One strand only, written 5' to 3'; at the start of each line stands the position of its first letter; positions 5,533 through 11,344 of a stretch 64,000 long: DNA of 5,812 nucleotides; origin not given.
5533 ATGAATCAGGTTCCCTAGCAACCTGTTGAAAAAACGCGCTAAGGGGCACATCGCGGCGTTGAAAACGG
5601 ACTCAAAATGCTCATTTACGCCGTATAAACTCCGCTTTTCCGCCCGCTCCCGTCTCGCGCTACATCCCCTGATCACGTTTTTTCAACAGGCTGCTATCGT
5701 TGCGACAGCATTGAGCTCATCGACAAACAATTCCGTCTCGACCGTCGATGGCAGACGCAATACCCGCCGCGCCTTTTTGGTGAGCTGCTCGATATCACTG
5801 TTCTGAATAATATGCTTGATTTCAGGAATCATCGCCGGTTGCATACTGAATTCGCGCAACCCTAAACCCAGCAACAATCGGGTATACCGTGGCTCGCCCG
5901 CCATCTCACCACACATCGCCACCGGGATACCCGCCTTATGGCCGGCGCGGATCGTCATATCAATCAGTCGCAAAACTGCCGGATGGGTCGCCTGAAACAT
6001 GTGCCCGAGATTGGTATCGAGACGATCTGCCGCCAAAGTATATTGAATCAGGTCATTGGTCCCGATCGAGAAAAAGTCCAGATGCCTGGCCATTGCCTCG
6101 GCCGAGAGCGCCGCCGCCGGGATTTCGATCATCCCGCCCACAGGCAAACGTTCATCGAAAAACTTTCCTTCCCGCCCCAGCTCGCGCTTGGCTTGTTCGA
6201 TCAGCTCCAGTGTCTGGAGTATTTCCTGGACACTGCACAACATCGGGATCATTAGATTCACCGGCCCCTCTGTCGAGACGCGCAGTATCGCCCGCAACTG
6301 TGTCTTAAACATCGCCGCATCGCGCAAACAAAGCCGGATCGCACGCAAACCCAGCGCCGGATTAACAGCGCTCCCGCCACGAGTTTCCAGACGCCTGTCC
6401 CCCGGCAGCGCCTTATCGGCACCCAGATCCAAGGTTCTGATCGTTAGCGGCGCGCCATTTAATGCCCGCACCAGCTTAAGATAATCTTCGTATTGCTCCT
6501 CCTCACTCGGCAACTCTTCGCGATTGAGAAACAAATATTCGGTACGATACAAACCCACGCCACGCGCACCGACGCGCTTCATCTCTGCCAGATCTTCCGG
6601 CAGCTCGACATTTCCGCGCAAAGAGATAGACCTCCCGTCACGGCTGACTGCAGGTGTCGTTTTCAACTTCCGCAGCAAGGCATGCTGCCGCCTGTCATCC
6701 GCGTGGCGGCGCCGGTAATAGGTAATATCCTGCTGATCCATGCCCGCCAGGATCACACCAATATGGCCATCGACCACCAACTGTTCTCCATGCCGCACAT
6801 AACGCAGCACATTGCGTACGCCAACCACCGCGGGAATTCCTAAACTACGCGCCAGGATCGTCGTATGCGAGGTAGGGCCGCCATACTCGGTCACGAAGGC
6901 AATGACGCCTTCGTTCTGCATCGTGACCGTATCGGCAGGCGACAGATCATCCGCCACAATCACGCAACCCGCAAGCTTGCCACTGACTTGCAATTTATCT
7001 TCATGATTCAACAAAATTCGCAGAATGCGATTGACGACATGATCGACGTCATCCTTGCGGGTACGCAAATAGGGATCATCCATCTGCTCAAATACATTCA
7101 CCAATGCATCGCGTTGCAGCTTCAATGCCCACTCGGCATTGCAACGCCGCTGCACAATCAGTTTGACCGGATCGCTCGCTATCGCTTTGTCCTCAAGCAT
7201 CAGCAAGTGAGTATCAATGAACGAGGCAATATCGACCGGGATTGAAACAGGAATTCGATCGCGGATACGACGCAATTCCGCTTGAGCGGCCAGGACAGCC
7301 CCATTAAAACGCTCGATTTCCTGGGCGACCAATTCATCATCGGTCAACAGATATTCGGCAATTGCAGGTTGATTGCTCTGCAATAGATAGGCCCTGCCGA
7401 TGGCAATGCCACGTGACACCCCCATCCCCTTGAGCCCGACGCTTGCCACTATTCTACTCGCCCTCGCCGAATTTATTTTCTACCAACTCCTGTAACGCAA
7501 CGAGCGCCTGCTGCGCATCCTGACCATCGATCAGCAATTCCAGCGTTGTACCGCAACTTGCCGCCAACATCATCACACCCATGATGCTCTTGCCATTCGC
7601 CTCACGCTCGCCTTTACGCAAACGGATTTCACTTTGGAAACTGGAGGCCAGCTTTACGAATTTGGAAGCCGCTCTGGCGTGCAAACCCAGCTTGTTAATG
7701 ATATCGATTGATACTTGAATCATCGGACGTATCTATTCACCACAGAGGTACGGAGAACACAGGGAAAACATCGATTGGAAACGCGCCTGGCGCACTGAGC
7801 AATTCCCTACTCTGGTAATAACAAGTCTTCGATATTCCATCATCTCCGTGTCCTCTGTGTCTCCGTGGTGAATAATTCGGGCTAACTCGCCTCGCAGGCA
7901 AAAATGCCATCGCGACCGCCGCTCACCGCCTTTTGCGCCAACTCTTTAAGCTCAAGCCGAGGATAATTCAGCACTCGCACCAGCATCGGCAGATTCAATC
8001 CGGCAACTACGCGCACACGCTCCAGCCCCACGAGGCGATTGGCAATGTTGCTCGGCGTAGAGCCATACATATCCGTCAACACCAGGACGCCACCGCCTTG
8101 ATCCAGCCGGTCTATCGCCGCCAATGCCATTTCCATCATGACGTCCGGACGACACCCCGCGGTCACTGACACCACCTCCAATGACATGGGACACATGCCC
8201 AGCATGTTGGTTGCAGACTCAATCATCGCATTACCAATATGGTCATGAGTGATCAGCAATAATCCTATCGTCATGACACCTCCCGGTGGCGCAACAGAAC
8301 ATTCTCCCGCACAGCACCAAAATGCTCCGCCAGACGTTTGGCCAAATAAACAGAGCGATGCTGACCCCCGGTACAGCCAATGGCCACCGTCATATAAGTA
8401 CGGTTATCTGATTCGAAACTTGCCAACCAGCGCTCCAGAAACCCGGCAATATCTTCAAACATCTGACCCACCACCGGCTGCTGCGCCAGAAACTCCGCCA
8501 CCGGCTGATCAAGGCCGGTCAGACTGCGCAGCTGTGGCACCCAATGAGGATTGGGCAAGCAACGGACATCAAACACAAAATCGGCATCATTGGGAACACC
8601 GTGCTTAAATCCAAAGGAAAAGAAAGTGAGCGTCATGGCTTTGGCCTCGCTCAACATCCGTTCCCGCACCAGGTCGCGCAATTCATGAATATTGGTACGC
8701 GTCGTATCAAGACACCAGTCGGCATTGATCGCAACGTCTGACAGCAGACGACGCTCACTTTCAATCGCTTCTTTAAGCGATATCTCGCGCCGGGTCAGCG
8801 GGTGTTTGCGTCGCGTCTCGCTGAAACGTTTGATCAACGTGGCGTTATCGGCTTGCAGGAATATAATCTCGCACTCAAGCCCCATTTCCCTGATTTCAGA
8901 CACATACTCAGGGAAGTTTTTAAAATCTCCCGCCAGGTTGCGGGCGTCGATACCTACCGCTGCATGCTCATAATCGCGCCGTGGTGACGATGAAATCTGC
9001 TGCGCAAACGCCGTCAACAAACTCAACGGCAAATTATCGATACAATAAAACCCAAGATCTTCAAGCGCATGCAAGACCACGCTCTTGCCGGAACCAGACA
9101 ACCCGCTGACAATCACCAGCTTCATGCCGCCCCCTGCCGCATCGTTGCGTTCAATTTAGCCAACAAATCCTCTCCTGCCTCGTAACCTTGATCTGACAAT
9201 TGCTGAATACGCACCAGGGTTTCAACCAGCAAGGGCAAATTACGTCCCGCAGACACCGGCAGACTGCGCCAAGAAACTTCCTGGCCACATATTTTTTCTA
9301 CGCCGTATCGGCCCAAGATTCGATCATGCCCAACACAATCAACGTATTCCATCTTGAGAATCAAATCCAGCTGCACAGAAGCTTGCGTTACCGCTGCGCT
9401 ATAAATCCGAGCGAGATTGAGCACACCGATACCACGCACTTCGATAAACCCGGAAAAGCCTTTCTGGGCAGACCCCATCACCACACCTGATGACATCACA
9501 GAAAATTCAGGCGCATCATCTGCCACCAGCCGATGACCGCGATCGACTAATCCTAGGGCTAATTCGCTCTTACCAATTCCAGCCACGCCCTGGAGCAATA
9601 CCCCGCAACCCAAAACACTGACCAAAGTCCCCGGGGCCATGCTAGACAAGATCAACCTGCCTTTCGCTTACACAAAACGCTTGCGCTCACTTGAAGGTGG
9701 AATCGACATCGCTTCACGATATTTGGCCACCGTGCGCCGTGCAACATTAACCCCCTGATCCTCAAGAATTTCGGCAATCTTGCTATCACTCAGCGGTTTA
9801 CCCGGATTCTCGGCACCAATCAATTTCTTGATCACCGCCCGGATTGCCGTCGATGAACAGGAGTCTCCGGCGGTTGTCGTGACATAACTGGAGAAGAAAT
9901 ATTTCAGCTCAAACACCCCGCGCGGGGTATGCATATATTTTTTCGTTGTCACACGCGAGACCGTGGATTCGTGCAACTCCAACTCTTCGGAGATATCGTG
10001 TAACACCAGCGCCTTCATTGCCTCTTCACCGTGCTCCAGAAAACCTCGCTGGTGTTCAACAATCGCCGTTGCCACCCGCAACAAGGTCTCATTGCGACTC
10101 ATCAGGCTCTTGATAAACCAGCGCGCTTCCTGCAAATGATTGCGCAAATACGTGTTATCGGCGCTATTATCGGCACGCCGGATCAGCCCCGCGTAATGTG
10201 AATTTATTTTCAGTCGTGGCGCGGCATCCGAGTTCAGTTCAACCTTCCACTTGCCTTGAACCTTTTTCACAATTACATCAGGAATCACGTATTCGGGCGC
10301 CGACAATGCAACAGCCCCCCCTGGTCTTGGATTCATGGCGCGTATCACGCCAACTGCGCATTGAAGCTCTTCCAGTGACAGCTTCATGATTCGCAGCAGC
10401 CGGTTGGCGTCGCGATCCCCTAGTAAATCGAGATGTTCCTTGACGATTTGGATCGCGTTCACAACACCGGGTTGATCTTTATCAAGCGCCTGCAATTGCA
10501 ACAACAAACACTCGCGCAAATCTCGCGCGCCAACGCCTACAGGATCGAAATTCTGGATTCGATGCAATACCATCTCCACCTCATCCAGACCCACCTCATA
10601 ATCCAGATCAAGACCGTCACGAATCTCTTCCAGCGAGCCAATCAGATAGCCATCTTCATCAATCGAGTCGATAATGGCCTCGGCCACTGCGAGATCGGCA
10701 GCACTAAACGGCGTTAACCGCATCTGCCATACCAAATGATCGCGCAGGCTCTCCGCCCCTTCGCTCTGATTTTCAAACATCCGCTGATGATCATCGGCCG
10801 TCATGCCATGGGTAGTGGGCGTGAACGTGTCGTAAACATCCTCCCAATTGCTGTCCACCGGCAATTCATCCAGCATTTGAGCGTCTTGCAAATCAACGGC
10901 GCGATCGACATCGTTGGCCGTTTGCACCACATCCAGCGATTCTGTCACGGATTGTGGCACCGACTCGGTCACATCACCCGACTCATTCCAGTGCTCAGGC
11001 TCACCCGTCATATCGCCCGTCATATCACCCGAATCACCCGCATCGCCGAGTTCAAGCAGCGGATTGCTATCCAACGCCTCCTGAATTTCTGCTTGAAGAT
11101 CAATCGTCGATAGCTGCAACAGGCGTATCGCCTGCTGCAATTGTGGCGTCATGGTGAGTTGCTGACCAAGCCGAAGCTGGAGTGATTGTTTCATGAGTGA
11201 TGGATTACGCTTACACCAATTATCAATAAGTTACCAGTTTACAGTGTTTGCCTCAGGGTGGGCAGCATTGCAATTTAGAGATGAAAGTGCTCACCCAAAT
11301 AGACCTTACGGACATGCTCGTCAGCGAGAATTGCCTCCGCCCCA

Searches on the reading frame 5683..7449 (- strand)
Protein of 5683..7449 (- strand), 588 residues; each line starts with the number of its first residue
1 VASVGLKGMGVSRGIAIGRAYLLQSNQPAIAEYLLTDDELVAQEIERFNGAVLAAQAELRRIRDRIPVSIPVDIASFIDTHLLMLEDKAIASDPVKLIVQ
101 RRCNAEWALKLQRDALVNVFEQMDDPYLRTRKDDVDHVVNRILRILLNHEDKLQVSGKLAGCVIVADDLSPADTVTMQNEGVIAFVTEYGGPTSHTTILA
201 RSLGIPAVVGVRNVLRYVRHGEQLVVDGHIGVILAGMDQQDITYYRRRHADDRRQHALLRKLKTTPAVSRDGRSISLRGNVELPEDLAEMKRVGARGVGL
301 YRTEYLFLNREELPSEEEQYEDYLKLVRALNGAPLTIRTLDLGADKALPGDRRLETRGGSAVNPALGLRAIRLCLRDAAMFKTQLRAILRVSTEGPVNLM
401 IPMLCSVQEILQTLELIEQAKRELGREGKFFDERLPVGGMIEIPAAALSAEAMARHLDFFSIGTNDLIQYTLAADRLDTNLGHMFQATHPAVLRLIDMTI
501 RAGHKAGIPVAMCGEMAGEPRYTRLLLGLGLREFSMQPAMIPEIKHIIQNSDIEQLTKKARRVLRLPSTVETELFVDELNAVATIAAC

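Call 65: search_protein_families(library=pfam, proteins=[window:5683-7449:-], max_evalue=0.00001)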
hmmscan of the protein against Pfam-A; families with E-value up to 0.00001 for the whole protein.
window:5683-7449:- (588 aa): 3 families
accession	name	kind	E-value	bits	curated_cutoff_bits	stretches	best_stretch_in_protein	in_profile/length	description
PF02896.24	PEP-utilizers_C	-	1.6e-104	349.6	22.8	1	258-551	3-291/293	PEP-utilising enzyme, PEP-binding domain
PF05524.18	PEP-utilisers_N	-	8.3e-30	103.9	24.4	1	7-131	1-121/121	PEP-utilising enzyme, N-terminal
PF00391.29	PEP-utilizers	-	1.4e-22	79.5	23.1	1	161-230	4-71/72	PEP-utilising enzyme, mobile domain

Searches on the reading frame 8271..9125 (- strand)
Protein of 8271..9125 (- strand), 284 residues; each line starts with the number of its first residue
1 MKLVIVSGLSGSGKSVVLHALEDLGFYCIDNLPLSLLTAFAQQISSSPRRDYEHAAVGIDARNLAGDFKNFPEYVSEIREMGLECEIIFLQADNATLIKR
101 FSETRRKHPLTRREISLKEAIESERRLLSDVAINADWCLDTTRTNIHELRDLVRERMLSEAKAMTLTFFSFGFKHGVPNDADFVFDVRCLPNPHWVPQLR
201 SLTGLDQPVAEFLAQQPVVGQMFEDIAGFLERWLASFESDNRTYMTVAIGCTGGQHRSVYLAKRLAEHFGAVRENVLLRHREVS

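Call 65: search_protein_families(library=pfam, proteins=[window:8271-9125:-], max_evalue=0.00001)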
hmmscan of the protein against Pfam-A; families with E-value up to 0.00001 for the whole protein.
window:8271-9125:- (284 aa): 2 families
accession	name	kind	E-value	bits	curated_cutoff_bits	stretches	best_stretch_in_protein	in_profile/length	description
PF22740.1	PapZ_C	-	8e-47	158.8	27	1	164-283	1-120/121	RapZ C-terminal domain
PF03668.21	RapZ-like_N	-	5.2e-44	150.2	25.4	1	1-159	1-156/158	RapZ-like N-terminal domain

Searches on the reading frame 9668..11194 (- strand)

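Call 65: search_protein_families(library=pfam, proteins=[window:9668-11194:-], max_evalue=0.00001)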
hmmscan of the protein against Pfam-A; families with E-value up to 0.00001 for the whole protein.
window:9668-11194:- (508 aa): 3 families
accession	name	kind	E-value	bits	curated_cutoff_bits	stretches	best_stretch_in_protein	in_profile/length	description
PF04552.19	Sigma54_DBD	-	1.8e-67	226.5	22.8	1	348-506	2-160/160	Sigma-54, DNA binding domain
PF04963.19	Sigma54_CBD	-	1.4e-62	211.2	22.9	1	140-334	2-185/185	Sigma-54 factor, core binding domain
PF00309.25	Sigma54_AID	-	9.2e-17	61.1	23.8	1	4-49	1-46/46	Sigma-54 factor, Activator interacting domain (AID)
